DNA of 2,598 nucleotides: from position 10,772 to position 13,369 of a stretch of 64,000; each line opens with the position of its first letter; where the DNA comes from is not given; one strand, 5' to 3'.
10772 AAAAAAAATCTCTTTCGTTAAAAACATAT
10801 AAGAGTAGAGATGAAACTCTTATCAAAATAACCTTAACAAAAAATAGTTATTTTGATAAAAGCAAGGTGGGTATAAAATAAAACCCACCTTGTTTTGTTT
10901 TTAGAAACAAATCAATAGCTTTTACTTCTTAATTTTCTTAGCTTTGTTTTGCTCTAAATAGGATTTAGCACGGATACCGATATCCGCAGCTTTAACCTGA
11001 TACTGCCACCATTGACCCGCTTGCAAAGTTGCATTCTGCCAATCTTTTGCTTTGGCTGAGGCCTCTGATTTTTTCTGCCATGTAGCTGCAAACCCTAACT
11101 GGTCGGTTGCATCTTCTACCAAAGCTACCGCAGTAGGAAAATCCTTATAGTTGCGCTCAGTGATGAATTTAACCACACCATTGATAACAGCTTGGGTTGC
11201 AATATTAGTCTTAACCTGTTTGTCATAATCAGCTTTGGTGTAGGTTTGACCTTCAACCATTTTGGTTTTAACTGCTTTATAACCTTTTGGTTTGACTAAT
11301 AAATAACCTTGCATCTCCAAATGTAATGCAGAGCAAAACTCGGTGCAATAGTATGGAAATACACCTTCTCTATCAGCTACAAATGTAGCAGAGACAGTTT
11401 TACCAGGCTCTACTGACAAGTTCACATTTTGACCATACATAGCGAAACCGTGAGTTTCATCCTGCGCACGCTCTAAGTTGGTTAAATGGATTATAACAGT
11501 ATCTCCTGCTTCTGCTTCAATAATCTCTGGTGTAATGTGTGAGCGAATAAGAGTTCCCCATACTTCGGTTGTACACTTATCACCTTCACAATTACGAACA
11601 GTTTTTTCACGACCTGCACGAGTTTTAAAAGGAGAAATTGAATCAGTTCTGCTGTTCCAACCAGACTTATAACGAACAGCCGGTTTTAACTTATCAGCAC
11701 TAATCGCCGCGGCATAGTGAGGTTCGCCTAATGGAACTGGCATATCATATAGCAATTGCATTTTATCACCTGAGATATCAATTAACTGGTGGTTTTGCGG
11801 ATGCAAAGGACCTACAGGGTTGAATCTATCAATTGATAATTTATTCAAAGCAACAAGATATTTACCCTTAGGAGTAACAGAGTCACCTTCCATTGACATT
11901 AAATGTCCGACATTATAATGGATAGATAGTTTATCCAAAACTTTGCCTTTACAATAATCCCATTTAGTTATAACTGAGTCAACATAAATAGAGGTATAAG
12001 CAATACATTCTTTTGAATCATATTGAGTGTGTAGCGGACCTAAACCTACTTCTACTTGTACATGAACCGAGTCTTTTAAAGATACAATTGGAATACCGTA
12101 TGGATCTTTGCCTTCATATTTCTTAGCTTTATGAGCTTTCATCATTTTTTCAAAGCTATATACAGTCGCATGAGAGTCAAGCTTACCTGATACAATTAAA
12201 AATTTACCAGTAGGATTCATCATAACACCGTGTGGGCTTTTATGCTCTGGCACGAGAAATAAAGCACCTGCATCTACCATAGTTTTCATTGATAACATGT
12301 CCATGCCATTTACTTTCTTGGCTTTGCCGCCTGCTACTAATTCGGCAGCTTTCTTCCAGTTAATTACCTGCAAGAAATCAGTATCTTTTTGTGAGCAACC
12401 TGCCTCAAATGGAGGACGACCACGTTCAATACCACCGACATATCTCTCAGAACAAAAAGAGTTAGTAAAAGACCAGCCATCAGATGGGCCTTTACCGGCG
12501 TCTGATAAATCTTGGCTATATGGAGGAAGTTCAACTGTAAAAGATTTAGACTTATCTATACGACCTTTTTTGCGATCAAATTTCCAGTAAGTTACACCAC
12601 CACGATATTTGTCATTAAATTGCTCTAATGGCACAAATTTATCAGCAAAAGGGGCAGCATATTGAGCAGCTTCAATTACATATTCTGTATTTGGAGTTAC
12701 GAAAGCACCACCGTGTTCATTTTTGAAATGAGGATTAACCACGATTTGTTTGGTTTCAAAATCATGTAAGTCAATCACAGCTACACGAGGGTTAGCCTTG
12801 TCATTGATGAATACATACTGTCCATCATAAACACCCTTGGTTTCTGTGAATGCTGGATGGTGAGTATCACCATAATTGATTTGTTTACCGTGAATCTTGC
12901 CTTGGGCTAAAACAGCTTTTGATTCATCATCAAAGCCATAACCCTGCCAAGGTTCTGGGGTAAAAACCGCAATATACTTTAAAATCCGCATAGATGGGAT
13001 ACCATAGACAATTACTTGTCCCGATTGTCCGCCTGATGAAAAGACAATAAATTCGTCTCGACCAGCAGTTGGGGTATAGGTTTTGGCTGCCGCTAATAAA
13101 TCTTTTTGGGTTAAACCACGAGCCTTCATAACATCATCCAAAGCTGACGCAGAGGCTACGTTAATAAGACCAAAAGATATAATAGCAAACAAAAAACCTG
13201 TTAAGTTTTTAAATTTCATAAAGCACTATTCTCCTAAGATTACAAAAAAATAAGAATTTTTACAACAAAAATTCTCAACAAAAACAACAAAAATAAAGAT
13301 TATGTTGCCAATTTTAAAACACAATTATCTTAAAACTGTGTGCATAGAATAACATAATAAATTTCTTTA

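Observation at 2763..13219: Complete clade II nos cluster (nosZ-C1-C2-B-D-G-H-F-L-Y) in an AT-rich gammaproteobacterium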

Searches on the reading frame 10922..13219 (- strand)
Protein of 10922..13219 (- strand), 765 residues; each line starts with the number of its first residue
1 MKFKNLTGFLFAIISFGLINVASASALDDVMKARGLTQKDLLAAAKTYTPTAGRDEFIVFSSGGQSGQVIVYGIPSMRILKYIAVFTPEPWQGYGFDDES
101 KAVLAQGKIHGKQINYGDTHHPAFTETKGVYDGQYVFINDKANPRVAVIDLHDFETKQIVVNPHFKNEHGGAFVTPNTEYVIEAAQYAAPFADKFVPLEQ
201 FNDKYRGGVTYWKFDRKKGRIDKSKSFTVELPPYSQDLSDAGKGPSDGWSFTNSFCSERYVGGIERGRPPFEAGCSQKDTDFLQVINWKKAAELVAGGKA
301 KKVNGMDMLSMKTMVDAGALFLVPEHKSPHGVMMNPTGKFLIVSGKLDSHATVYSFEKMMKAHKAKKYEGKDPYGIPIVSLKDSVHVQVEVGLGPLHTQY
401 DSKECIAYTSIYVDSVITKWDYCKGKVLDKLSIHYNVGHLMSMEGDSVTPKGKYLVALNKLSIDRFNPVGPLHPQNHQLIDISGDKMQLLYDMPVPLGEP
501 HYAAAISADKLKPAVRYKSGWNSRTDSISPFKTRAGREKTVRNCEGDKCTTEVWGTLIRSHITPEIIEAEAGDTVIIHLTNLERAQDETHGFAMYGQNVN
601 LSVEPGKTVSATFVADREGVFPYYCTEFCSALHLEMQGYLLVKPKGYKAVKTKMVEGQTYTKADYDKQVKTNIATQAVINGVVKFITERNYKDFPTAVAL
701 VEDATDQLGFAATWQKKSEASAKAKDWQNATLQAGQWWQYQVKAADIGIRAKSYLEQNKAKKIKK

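Call 3: search_protein_families(library=pfam, proteins=[window:10922-13219:-])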
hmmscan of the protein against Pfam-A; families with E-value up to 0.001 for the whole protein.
window:10922-13219:- (765 aa): 2 families
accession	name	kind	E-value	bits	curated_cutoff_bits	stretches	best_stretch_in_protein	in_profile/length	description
PF18764.7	nos_propeller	-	6.3e-34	116.2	30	1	430-501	1-71/71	Nitrous oxide reductase propeller repeat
PF00116.26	COX2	-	7.7e-05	23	22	1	584-636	61-113/120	Cytochrome C oxidase subunit II, periplasmic domain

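Call 4: search_protein_families(library=ncbifam, proteins=[window:10922-13219:-])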
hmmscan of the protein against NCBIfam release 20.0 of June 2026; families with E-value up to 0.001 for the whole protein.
window:10922-13219:- (765 aa): 5 families
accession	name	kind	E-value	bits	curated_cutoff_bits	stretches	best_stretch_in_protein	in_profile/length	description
TIGR04246.1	nitrous_NosZ_Gp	equivalog_domain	1.3e-258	859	625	1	44-644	1-578/578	Sec-dependent nitrous-oxide reductase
TIGR04244.1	nitrous_NosZ_RR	equivalog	3.4e-107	359.5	625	1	42-643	38-627/627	TAT-dependent nitrous-oxide reductase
NF052460.1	L-NosZ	equivalog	6.2e-54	183.3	700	3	322-642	169-478/480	clade III lactonase-type nitrous-oxide reductase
TIGR02866.1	CoxB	equivalog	8.3e-06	25.5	147.7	1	585-645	134-194/202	cytochrome c oxidase subunit II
TIGR02376.1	Cu_nitrite_red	equivalog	0.00093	18.6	296.3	0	600-656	99-159/326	copper-containing nitrite reductase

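Call 7: find_homologous_proteins(query=window:10922-13219:-, max_evalue=1e-50)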
Query window:10922-13219:- (765 aa): 7997 proteins with E <= 1e-50 among 8000 candidates; the best 120 are listed.
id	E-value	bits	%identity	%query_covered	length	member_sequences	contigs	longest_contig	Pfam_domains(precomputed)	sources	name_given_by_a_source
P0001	0.0e+0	1778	100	100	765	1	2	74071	PF18764.8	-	-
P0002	0.0e+0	1564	87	100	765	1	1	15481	PF13473.13,PF18764.8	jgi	jgi:nitrous-oxide reductase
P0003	0.0e+0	1498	82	100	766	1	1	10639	PF18764.8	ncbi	-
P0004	0.0e+0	1497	83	100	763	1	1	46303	PF18764.8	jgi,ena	-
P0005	0.0e+0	1446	80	100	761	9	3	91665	PF18764.8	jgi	-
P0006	0.0e+0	1442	81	99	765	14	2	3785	PF18764.8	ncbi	-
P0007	0.0e+0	1441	81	99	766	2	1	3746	PF18764.8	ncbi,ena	-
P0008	0.0e+0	1433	79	98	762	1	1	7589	PF18764.8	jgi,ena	-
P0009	0.0e+0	1424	78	100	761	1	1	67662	PF18764.8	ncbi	-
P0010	0.0e+0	1420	79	99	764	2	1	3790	PF18764.8,PF00116.27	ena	-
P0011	0.0e+0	1416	79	100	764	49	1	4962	PF18764.8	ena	-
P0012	0.0e+0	1411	79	99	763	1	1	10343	PF18764.8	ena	-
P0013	0.0e+0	1410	79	99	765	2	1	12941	PF18764.8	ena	-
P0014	0.0e+0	1404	78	98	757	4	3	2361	PF18764.8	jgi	-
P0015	0.0e+0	1400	77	100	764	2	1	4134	PF18764.8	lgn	-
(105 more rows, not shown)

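Call 10: find_encoding_contigs(protein=P0001, flank=10000, max_places=4)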
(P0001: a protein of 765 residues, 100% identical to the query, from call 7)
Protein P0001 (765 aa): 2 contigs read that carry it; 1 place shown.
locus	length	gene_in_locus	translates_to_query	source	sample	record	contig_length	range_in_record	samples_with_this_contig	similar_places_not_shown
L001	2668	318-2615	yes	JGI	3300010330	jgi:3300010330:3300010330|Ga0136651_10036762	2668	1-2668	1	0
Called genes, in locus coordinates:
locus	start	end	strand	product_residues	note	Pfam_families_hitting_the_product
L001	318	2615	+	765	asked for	PF18764:nos_propeller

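Call 11: find_related_loci(query=window:10922-13219:-, collection=genome_contigs, flank=10000)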
Query window:10922-13219:- (765 aa) in genome_contigs; peptide patterns used: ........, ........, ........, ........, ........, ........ (x = any residue, [..] = any of these).
599 stretches matched a pattern (row limit reached: there are more); 589 encode a relative of the query (tblastn E <= 1e-3); the best 80 are kept; 80 distinct loci.
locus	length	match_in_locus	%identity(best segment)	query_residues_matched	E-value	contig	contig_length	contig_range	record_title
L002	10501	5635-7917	79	1-760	0e+0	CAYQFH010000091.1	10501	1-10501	MAG TPA_asm: uncultured Piscirickettsiaceae bacterium isolate SRP167671_co2_103 genome assembly, contig: NODE_8091_lengt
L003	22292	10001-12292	77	1-764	0e+0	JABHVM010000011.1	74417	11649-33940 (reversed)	MAG: Thiotrichales bacterium isolate SI047_bin108 k141_64317, whole genome shotgun sequence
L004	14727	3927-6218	77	1-764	0e+0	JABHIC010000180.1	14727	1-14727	MAG: Gammaproteobacteria bacterium isolate SI037_bin54 k141_1198004, whole genome shotgun sequence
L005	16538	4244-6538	77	1-764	0e+0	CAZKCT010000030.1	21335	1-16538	MAG TPA_asm: uncultured Piscirickettsiaceae bacterium isolate SRP077602_co8_34 genome assembly, contig: NODE_3631_length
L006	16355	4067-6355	77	4-764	0e+0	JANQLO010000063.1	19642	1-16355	MAG: Chromatiales bacterium isolate PL25a_bin.61 k99_5648027, whole genome shotgun sequence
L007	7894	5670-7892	79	1-741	0e+0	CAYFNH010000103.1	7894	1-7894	MAG TPA_asm: uncultured Piscirickettsiaceae bacterium isolate ERP019367_co1_36 genome assembly, contig: NODE_5601_length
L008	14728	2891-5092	79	27-764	0e+0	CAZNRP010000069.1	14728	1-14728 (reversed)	MAG TPA_asm: uncultured Thiohalophilus sp. isolate SRP128015_co1_353 genome assembly, contig: NODE_6082_length_14728_cov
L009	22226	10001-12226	79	20-764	0e+0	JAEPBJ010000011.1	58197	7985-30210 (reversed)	MAG: Candidatus Thiodiazotropha taylori isolate MAGL082TRANS c_000000000011, whole genome shotgun sequence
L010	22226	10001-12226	78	20-764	0e+0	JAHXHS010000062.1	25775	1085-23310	MAG: Candidatus Thiodiazotropha sp. (ex Epidulcina cf. delphinae) isolate 3502H_Th2 c_000000000121, whole genome shotgun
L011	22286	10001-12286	76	4-763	0e+0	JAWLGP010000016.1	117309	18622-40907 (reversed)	MAG: Gammaproteobacteria bacterium isolate 30dZY2.bin.113 NODE_306_length_117309_cov_18.647701, whole genome shotgun seq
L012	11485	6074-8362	76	4-764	0e+0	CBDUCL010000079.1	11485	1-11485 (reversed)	MAG TPA_asm: uncultured Chromatiales bacterium isolate ERR2431959_binner123_Refined_29 genome assembly, contig: ERZ23878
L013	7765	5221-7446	78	20-764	0e+0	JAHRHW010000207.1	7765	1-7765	MAG: Candidatus Thiodiazotropha taylori isolate LUC18009_Mgill_PainPondCtena NODE_218_length_7765_cov_5.363165, whole ge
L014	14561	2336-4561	78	20-764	0e+0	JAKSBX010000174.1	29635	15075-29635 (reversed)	MAG: Chromatiales bacterium isolate MAG.232 k141_67740, whole genome shotgun sequence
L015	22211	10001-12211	79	27-762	0e+0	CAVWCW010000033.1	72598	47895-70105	MAG: uncultured Gammaproteobacteria bacterium isolate MFD03804.bin.1.42 genome assembly, contig: contig_9710, whole geno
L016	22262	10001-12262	77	13-764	0e+0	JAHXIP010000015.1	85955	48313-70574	MAG: Candidatus Thiodiazotropha sp. (ex Monitilora ramsayi) isolate L095_Th1 c_000000000015, whole genome shotgun sequen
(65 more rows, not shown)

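Call 31: search_solved_structures(query=window:10922-13219:-, show_alignments=2)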
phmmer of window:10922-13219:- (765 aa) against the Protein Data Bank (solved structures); distinct sequences matched with E-value up to 0.001: 39.
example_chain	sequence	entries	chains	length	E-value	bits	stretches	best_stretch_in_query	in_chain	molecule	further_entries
9f8x_A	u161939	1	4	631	5e-83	282.6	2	272-643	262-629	Nitrous-oxide reductase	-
1qni_A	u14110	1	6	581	1.5e-82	280.9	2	272-643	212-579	NITROUS-OXIDE REDUCTASE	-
5i5m_A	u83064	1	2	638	3e-81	276.7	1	34-643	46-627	Nitrous-oxide reductase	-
5i5i_A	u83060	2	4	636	3.2e-81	276.6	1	36-643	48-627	Nitrous-oxide reductase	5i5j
6rkz_A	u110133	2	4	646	2.2e-78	267.2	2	319-645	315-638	Nitrous-oxide reductase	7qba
3sbp_A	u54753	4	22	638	3.4e-78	266.6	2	319-644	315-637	Nitrous-oxide reductase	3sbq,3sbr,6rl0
7aq0_A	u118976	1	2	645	4.7e-78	266.1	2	319-645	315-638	Nitrous-oxide reductase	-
7apy_A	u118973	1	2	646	5.7e-78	265.8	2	319-645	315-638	Nitrous-oxide reductase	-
7aq7_A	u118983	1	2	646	1.5e-77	264.5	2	319-645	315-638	Nitrous-oxide reductase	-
7aq5_A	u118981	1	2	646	2e-77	264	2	319-645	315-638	Nitrous-oxide reductase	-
7aq4_A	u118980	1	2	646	2.8e-77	263.6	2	319-645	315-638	Nitrous-oxide reductase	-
6y7e_A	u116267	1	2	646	3.5e-77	263.2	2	319-645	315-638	Nitrous-oxide reductase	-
7aq6_A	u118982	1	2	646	3.8e-77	263.1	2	319-645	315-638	Nitrous-oxide reductase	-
7aq3_A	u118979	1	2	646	3.8e-77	263.1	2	319-645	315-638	Nitrous-oxide reductase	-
7aq8_A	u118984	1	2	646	3.8e-77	263.1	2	319-645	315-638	Nitrous-oxide reductase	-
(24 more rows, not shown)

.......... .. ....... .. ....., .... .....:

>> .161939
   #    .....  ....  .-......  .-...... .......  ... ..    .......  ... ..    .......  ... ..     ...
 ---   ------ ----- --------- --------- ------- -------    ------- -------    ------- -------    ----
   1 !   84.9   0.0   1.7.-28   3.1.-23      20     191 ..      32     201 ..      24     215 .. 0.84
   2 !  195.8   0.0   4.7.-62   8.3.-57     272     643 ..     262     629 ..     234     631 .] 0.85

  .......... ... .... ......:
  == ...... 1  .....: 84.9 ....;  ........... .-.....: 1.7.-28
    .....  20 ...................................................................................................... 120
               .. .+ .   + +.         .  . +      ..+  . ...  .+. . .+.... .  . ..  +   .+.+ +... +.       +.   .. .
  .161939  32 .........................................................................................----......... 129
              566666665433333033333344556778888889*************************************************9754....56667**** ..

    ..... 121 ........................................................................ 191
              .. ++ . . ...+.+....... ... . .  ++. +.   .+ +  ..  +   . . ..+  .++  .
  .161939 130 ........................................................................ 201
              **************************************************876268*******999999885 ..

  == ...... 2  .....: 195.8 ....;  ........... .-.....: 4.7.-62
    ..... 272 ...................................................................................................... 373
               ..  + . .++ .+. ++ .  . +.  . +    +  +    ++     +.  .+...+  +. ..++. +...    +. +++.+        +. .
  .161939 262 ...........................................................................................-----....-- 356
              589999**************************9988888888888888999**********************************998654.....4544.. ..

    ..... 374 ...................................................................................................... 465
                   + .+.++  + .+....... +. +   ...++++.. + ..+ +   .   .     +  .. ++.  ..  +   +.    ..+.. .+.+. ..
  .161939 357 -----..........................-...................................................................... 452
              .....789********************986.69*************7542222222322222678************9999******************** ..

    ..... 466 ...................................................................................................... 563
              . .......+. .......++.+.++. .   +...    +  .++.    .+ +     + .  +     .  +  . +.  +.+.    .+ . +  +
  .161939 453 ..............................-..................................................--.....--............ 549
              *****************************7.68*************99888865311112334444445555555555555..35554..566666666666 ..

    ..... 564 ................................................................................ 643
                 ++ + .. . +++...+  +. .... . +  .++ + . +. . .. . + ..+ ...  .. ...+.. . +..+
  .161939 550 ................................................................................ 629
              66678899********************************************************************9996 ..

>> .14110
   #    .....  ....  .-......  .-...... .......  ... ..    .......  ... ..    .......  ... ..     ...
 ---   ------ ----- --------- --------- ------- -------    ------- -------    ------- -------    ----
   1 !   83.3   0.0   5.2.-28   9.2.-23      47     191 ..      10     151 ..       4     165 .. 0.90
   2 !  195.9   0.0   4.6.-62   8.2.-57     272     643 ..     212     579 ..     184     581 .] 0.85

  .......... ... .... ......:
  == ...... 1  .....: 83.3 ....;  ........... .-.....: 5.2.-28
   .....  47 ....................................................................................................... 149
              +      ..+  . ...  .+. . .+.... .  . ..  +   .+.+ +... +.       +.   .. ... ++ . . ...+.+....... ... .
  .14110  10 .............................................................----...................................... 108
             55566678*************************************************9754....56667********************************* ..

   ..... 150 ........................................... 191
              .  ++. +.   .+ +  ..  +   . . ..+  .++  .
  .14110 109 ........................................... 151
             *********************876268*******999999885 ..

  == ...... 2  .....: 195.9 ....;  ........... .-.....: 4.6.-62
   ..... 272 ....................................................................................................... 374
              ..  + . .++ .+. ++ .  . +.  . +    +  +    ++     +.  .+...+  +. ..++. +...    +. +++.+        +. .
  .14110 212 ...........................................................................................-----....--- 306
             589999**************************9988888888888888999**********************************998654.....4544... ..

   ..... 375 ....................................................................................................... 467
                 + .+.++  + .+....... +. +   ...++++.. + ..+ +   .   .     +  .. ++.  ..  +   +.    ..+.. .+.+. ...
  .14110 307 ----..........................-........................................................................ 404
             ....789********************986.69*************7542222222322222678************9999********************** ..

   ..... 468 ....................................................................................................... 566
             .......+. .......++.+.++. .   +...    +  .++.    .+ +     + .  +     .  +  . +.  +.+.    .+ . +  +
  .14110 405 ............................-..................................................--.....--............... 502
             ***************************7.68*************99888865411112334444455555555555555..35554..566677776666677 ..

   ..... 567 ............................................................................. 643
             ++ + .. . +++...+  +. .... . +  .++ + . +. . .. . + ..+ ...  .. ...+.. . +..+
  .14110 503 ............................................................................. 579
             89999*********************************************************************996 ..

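Call 56: predict_structure(alignment_id=A1)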
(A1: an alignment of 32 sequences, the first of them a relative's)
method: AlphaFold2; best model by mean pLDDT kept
length: 765 residues; sequences in the alignment: 32
mean_pLDDT: 63.7   pTM: 0.63
mean pLDDT of the five models: 63.7, 63.4, 60.7, 57.8, 53.9
residues with pLDDT >= 90: 118; 70-90: 227; 50-70: 177; < 50: 243
segments of 3 or more residues with pLDDT < 50: 1-25, 34-36, 39-58, 61-120, 167-169, 257-279, 459-477, 492-503, 510-540, 556-564, 582-590, 625-637, 654-657
pLDDT, mean of each block of 10 residues (from residue 1): 33 30 44 49 33 40 43 33 30 30 39 42 67 69 61 58 63 83 75 70 76 86 91 76 91 62 35 43 92 97 91 96 76 85 74 94 94 86 90 75 85 75 91 60 55 57 29 42 72 39 49 32 27 31 72 54 58 71 43 56 52 72 48 45 72 52 85 81 89 82 75 86 86 72 65 78 77
secondary structure, 60 per line:
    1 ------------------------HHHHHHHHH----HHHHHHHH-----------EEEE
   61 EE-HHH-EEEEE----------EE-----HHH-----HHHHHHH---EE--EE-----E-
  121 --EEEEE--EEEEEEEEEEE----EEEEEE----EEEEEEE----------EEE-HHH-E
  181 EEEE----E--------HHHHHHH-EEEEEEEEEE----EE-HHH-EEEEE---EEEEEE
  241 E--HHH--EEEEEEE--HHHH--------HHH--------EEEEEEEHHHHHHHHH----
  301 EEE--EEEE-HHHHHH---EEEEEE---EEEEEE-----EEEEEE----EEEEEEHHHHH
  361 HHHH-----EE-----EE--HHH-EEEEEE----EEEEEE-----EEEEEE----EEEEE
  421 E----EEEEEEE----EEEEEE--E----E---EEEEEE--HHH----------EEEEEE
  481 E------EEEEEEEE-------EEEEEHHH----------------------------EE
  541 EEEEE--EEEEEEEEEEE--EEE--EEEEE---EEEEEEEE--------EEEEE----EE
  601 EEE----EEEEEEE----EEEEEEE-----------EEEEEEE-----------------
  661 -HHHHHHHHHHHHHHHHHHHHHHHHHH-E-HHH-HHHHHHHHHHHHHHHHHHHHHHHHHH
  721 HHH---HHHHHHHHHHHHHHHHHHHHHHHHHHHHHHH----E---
elements in order (helices of 4 or more, strands of 3 or more residues): H25-33 H38-45 E57-62 E68-72 H98-104 E123-127 E130-140 E145-150 E155-161 E172-174 E180-184 H198-204 E206-215 E227-231 E235-241 E249-255 H258-261 E281-287 H288-296 E301-303 E306-309 H311-316 E320-325 E329-334 E340-345 E350-355 H356-364 E385-390 E395-400 E406-411 E416-421 E426-432 E437-442 E454-459 E475-481 E488-495 E503-507 E539-545 E548-558 E561-563 E566-570 E574-581 E590-594 E599-603 E608-614 E619-625 E637-643 H662-687 H695-723 H727-757
